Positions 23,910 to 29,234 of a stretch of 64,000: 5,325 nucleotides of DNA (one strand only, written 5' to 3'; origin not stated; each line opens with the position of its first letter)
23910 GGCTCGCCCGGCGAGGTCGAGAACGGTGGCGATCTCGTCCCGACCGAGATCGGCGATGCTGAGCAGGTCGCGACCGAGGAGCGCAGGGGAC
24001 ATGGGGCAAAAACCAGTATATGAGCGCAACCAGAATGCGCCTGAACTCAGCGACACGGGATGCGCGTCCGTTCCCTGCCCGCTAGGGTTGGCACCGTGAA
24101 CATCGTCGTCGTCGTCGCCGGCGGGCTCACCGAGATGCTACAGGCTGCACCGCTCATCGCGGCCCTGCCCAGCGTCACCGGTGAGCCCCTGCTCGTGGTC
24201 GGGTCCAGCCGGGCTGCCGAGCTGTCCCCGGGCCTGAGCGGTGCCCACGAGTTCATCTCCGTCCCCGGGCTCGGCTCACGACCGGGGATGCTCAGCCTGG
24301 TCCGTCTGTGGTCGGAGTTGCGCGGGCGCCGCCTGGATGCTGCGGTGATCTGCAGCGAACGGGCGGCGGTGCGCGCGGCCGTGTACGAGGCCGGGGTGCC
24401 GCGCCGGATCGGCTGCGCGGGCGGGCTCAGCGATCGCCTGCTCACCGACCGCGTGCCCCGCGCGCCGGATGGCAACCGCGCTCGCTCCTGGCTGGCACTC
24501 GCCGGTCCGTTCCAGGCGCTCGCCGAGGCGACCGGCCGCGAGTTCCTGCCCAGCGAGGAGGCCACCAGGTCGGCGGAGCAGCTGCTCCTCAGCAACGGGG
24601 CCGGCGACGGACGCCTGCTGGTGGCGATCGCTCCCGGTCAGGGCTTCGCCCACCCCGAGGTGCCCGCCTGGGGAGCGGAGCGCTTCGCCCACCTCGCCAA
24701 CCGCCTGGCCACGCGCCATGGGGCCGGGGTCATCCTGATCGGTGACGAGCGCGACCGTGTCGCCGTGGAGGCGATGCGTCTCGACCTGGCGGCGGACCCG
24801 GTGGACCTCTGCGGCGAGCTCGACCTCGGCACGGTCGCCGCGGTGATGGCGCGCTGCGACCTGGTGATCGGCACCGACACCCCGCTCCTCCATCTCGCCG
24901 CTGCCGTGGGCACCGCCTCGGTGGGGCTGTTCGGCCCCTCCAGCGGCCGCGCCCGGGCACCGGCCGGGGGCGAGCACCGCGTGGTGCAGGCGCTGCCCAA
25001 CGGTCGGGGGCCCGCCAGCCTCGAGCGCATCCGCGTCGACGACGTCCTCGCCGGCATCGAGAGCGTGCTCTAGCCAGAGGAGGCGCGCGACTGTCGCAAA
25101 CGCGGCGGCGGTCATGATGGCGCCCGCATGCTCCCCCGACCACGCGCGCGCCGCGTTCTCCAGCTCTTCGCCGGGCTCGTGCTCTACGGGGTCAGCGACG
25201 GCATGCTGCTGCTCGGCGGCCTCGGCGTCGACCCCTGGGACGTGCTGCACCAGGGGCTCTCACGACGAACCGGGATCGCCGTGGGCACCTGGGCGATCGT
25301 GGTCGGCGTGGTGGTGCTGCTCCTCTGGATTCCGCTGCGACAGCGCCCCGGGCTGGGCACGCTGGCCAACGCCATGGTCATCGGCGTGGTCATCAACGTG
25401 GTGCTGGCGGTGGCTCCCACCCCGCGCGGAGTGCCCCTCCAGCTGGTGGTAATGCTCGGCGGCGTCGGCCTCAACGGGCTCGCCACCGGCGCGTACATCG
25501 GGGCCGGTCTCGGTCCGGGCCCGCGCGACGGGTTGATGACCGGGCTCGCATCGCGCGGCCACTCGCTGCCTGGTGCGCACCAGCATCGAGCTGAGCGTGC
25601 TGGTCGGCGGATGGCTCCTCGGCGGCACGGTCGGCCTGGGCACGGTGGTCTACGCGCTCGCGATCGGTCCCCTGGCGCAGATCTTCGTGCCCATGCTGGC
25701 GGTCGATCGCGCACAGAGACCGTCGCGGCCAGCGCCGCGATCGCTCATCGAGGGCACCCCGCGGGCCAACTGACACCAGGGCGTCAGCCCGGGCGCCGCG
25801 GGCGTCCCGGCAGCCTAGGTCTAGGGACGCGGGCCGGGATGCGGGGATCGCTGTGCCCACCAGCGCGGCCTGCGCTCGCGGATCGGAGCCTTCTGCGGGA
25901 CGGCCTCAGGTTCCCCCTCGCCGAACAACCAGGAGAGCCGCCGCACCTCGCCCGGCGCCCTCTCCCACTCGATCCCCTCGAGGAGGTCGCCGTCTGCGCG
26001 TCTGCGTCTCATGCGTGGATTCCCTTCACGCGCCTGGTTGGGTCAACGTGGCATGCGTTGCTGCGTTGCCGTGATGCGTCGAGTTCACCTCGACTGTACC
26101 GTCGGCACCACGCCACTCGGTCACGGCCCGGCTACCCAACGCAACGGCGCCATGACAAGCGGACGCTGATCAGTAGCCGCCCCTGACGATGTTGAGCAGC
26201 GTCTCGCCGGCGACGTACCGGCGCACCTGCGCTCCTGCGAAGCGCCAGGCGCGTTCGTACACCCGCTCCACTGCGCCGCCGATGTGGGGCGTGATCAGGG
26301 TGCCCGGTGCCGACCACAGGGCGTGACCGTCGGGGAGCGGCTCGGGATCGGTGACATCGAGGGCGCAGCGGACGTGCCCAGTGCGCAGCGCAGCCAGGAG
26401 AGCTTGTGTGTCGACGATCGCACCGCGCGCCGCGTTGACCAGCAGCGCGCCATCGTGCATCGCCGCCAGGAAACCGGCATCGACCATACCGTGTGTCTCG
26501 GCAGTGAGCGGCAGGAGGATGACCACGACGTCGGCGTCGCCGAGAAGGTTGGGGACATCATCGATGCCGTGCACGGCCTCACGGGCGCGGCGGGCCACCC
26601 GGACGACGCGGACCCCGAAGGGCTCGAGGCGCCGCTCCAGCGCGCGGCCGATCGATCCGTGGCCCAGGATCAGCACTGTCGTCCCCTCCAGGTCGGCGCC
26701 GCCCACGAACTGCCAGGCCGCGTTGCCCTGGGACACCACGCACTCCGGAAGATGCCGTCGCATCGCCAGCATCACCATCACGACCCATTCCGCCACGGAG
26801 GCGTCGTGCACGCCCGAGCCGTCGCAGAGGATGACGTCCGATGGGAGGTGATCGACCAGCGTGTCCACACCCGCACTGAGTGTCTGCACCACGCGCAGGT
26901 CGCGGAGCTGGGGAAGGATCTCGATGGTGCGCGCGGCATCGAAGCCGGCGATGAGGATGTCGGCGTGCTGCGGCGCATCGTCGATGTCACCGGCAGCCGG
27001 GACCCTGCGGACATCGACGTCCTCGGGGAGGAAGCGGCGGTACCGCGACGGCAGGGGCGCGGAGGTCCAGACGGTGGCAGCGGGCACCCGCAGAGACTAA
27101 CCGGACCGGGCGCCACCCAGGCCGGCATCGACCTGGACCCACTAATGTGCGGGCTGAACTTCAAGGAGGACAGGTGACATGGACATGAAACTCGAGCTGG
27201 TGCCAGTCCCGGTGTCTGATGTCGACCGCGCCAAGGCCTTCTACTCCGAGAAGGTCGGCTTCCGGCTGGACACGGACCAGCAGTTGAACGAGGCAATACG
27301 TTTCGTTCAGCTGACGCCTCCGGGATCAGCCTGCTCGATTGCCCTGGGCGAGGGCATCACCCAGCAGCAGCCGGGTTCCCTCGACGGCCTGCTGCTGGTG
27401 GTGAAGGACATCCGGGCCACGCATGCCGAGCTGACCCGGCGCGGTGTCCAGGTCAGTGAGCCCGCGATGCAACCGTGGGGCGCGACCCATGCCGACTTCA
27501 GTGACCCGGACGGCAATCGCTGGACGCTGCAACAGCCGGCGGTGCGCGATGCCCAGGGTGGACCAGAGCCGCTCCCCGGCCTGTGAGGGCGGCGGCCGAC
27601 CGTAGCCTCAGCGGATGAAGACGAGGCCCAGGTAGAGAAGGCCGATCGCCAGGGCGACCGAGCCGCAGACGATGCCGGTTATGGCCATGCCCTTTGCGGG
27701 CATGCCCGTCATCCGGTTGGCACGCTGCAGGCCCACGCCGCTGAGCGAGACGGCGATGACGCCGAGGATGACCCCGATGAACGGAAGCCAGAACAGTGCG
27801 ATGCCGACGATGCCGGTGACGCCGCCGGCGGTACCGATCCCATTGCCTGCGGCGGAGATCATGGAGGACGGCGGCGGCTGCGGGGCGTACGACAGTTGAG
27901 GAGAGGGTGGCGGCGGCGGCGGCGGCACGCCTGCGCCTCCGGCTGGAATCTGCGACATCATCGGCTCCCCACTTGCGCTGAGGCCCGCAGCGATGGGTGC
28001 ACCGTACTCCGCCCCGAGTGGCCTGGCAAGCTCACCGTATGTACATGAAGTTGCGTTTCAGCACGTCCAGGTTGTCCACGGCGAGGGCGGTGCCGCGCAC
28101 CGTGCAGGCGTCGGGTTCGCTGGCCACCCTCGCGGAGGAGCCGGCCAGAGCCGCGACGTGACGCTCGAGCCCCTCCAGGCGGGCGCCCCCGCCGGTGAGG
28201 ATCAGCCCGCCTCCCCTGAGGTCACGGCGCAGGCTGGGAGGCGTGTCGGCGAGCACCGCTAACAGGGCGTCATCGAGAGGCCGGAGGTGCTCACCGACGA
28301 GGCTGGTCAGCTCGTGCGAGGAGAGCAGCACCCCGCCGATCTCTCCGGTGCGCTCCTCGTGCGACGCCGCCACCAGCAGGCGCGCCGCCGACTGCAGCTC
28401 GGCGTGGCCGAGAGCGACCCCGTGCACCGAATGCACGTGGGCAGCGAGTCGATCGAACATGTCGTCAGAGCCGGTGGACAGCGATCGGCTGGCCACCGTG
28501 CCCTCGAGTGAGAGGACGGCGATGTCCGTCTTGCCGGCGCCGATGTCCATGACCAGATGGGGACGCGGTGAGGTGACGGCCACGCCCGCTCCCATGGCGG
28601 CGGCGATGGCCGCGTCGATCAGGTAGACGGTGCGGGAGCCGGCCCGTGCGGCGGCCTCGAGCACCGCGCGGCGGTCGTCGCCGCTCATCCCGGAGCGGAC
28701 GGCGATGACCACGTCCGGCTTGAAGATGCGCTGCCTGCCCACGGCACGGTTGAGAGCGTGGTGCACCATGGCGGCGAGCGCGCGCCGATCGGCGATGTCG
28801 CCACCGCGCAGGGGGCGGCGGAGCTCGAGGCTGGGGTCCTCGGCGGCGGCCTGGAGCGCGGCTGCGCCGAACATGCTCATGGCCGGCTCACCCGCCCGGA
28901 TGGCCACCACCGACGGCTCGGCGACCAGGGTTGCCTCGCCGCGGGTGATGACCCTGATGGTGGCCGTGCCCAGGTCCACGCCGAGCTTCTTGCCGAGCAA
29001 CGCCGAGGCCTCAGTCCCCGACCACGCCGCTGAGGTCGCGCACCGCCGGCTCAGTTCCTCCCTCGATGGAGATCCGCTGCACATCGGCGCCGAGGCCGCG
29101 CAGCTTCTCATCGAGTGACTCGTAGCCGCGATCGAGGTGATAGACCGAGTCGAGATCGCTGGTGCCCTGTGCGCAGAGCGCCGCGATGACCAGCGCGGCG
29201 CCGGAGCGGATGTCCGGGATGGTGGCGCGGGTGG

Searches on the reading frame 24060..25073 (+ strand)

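Call 3: search_protein_families(library=pfam, proteins=[window:24060-25073:+], max_evalue=0.01)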
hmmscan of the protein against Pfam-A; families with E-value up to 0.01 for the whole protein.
window:24060-25073:+ (337 aa): 1 family
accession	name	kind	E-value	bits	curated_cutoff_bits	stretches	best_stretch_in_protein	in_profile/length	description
PF01075.23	Glyco_transf_9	-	5.7e-23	82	22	1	81-310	2-228/247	Glycosyltransferase family 9 (heptosyltransferase)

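Call 12: search_protein_families(library=ncbifam, proteins=[window:24060-25073:+], max_evalue=0.00001)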
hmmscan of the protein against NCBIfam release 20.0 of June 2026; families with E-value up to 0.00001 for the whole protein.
window:24060-25073:+ (337 aa): 6 families
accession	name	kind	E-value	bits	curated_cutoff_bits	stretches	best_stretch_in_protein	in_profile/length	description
TIGR02195.1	heptsyl_trn_II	equivalog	1e-20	74.2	134.6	1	76-310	64-301/339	lipopolysaccharide heptosyltransferase II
NF008162.0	PRK10916.1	equivalog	3.3e-14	52.8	569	1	82-310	71-306/348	ADP-heptose--LPS heptosyltransferase RfaF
TIGR02193.1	heptsyl_trn_I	equivalog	4e-13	49.3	185.3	1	204-336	196-319/320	lipopolysaccharide heptosyltransferase I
TIGR02201.1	heptsyl_trn_III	equivalog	1.1e-12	47.7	170.2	1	162-311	159-306/344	putative lipopolysaccharide heptosyltransferase III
NF007742.0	PRK10422.1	equivalog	1.5e-07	30.5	467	1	202-295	197-292/352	lipopolysaccharide core heptosyltransferase RfaQ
NF008204.0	PRK10964.1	equivalog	1.5e-06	27.6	437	1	234-297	222-285/322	lipopolysaccharide heptosyltransferase RfaC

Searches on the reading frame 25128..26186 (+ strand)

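Call 3: search_protein_families(library=pfam, proteins=[window:25128-26186:+], max_evalue=0.01)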
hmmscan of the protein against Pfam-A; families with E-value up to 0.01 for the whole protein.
window:25128-26186:+ (352 aa): 0 families

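Call 12: search_protein_families(library=ncbifam, proteins=[window:25128-26186:+], max_evalue=0.00001)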
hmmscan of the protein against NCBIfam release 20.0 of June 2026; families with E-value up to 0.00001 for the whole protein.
window:25128-26186:+ (352 aa): 1 family
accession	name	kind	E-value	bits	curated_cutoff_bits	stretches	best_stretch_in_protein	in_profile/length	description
NF052291.1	membrane_YczE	equivalog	3.9e-53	180.1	205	1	8-145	2-139/185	membrane protein YczE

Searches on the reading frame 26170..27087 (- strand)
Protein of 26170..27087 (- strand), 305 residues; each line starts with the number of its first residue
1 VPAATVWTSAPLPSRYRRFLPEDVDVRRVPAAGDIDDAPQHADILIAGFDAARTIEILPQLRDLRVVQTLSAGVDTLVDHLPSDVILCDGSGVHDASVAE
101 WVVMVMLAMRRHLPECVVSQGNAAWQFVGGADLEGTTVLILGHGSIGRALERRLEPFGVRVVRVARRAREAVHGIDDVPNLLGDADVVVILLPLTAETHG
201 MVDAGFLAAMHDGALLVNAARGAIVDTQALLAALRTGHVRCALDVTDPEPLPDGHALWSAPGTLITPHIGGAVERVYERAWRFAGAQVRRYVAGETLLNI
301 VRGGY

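Call 11: search_protein_families(library=pfam, proteins=[window:26170-27087:-], max_evalue=0.001)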
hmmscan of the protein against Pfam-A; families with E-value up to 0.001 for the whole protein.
window:26170-27087:- (305 aa): 2 families
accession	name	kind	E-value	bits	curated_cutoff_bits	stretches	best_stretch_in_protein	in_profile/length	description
PF02826.25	2-Hacid_dh_C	-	8.8e-48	162.5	25.1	1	103-270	1-178/178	D-isomer specific 2-hydroxyacid dehydrogenase, NAD binding domain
PF00389.36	2-Hacid_dh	-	0.00061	19.9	24.6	1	20-301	15-133/134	D-isomer specific 2-hydroxyacid dehydrogenase, catalytic domain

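Call 12: search_protein_families(library=ncbifam, proteins=[window:26170-27087:-], max_evalue=0.00001)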
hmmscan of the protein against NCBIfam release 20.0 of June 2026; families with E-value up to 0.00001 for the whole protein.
window:26170-27087:- (305 aa): 21 families
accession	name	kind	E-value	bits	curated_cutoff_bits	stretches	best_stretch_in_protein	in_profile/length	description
NF041369.1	Dhydh_Halo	equivalog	7.4e-47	160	400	1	46-301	38-304/305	D-2-hydroxyacid dehydrogenase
TIGR01327.1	PGDH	equivalog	7e-34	117.5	454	1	42-301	41-310/525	phosphoglycerate dehydrogenase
NF005750.0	PRK07574.1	equivalog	1.1e-30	107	329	1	51-274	102-339/386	NAD-dependent formate dehydrogenase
NF005069.0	PRK06487.1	equivalog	1.2e-30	106.7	448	1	52-296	61-315/320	2-hydroxyacid dehydrogenase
NF005027.0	PRK06436.1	equivalog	2.9e-30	105.4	261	1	64-302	50-289/303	2-hydroxyacid dehydrogenase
NF011938.0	PRK15409.1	equivalog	4.8e-30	104.7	492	1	50-274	53-291/324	glyoxylate/hydroxypyruvate reductase GhrB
NF009714.1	PRK13243.1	equivalog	1.1e-29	103.9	455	1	41-285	45-306/332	glyoxylate reductase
NF012013.0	PRK15469.1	equivalog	1.2e-26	93.5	403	1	60-296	53-301/312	glyoxylate/hydroxypyruvate reductase GhrA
NF000492.1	vanH_gen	exception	1.4e-25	90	540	1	95-248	99-254/312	D-lactate dehydrogenase VanH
NF008759.0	PRK11790.1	equivalog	1.8e-25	89.5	404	1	97-294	112-320/410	phosphoglycerate dehydrogenase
NF005387.0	PRK06932.1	equivalog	1.7e-23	83.1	492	1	40-272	43-290/314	2-hydroxyacid dehydrogenase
NF001309.0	PRK00257.1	equivalog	7.9e-21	74.4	434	1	24-271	20-257/379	4-phosphoerythronate dehydrogenase PdxB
NF000004.1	vanH-D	exception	1e-20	74.1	550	1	95-247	105-259/323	D-lactate dehydrogenase VanH-D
NF006263.0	PRK08410.1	equivalog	1.8e-19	70.3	389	1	132-279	142-294/311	D-2-hydroxyacid dehydrogenase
NF000128.1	vanH-Sc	exception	2.1e-19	69.8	650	1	94-248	118-274/337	D-lactate dehydrogenase VanH-Sc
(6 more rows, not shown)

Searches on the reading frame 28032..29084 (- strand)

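Call 11: search_protein_families(library=pfam, proteins=[window:28032-29084:-], max_evalue=0.001)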
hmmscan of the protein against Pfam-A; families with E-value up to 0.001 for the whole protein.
window:28032-29084:- (350 aa): 4 families
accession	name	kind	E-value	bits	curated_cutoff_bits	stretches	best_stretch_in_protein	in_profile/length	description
PF06723.19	MreB_Mbl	-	8.5e-61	206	27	1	32-342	2-325/327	MreB/Mbl protein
PF00012.26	HSP70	-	3.1e-07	29.5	20.6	1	124-197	135-209/599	Hsp70 protein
PF14450.12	FtsA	-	2.7e-05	24.9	31.8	1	178-323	2-112/127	Cell division protein FtsA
PF00022.25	Actin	-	0.00077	18.6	27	0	37-209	10-179/410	Actin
